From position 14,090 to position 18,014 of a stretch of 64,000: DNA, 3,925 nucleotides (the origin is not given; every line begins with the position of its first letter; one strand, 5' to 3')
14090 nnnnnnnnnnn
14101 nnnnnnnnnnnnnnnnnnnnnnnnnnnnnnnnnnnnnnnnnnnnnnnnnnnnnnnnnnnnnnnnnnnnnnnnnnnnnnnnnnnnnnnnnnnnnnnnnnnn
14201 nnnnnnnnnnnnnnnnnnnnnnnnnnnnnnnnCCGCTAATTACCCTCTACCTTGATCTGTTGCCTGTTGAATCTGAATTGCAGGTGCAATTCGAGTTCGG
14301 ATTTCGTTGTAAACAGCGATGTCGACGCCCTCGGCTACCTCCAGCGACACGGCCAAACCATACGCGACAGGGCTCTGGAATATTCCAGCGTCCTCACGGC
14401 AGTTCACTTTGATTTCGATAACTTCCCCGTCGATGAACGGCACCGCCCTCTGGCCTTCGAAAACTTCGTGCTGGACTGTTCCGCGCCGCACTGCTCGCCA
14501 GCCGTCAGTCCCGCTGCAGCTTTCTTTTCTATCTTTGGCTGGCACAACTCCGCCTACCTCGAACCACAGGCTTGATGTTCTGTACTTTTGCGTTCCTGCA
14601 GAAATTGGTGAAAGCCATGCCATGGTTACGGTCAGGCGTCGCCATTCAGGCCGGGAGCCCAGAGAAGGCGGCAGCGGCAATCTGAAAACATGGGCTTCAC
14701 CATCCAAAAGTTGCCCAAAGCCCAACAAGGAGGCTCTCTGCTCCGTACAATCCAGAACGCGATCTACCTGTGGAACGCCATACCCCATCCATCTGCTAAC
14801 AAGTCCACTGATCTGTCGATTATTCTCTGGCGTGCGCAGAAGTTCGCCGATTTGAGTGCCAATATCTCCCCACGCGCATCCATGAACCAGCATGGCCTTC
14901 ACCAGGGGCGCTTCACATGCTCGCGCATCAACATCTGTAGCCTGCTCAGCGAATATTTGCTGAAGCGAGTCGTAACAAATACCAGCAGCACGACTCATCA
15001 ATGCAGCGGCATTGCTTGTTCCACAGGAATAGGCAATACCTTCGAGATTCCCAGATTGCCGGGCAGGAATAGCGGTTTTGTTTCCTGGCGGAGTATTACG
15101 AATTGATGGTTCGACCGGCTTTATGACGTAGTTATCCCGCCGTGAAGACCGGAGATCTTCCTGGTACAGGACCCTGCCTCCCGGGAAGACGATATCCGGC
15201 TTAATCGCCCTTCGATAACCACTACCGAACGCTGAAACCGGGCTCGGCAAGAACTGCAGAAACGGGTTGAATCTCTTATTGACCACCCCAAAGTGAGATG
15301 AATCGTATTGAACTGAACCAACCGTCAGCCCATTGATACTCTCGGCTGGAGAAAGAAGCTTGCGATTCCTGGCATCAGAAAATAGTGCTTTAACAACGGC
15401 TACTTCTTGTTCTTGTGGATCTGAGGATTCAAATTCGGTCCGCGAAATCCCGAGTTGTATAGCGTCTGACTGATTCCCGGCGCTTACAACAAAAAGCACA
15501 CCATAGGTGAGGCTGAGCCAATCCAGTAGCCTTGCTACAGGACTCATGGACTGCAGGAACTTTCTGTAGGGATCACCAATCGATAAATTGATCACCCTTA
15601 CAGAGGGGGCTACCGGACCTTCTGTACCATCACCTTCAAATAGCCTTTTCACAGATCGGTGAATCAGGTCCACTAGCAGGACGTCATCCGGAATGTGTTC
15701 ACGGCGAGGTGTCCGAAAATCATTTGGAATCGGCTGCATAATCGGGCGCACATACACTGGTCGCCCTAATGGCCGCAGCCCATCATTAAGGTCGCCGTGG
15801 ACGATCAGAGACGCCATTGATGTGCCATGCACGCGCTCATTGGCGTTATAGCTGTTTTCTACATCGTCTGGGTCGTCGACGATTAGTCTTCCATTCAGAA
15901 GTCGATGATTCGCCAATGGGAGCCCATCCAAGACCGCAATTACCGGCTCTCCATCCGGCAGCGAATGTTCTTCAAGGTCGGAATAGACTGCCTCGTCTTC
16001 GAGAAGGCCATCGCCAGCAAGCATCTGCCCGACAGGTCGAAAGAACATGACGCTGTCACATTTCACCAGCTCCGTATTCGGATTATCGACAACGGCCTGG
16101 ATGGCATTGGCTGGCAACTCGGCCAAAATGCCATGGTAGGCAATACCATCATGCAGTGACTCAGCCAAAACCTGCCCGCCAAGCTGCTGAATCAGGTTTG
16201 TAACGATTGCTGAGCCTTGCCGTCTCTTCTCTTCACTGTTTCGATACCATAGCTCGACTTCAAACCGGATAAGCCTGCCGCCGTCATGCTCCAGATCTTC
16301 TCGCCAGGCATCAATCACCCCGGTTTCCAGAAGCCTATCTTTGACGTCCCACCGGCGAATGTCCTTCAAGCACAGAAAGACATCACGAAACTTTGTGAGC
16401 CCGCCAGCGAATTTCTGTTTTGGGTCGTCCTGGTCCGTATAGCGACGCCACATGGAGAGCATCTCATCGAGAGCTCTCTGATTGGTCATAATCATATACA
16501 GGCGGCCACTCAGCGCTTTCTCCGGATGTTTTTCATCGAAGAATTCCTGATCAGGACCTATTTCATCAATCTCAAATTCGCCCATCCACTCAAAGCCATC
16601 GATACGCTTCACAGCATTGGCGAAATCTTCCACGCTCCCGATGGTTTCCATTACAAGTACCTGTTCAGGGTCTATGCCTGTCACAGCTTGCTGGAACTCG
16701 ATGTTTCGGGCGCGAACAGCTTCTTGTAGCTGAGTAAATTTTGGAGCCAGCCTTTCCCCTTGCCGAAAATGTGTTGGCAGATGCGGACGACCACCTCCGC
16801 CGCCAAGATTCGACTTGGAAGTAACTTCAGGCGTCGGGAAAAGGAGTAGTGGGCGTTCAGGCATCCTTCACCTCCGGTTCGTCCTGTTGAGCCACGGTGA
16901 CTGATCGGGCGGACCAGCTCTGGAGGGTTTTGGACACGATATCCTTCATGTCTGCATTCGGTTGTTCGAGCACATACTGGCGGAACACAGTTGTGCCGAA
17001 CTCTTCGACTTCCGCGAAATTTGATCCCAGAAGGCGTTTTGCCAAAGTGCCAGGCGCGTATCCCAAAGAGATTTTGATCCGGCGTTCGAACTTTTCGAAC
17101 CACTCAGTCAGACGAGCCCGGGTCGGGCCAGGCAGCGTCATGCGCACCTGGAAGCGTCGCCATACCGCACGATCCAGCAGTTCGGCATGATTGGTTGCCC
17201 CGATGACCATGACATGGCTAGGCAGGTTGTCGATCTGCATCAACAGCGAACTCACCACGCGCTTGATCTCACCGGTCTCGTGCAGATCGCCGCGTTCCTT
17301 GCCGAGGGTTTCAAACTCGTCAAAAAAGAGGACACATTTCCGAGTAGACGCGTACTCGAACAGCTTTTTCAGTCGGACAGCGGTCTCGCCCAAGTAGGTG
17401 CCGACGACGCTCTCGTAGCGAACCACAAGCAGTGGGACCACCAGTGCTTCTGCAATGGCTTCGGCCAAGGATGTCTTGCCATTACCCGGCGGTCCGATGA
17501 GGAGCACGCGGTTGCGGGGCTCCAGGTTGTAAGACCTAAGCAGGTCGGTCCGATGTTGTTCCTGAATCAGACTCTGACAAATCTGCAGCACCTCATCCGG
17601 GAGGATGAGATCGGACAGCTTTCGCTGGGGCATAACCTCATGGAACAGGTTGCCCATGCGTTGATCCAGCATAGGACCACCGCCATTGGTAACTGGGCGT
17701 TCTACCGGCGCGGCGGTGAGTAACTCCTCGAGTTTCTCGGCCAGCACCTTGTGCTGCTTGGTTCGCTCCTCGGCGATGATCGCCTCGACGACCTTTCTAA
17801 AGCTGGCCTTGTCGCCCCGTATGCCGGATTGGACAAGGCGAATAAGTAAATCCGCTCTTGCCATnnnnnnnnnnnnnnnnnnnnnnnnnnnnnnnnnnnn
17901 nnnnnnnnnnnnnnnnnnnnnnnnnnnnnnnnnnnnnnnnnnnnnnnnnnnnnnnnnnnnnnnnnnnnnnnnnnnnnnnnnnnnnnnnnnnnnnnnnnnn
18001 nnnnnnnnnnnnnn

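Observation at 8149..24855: Type 3 BREX operon expanded to nine translationally coupled genes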

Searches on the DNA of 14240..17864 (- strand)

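Call 68: search_dna_similar(query=window:14240-17864:-, collection=ecoli_genomes, mode=distant, max_rows=10)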
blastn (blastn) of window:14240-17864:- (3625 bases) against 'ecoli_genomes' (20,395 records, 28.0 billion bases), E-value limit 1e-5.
No match.
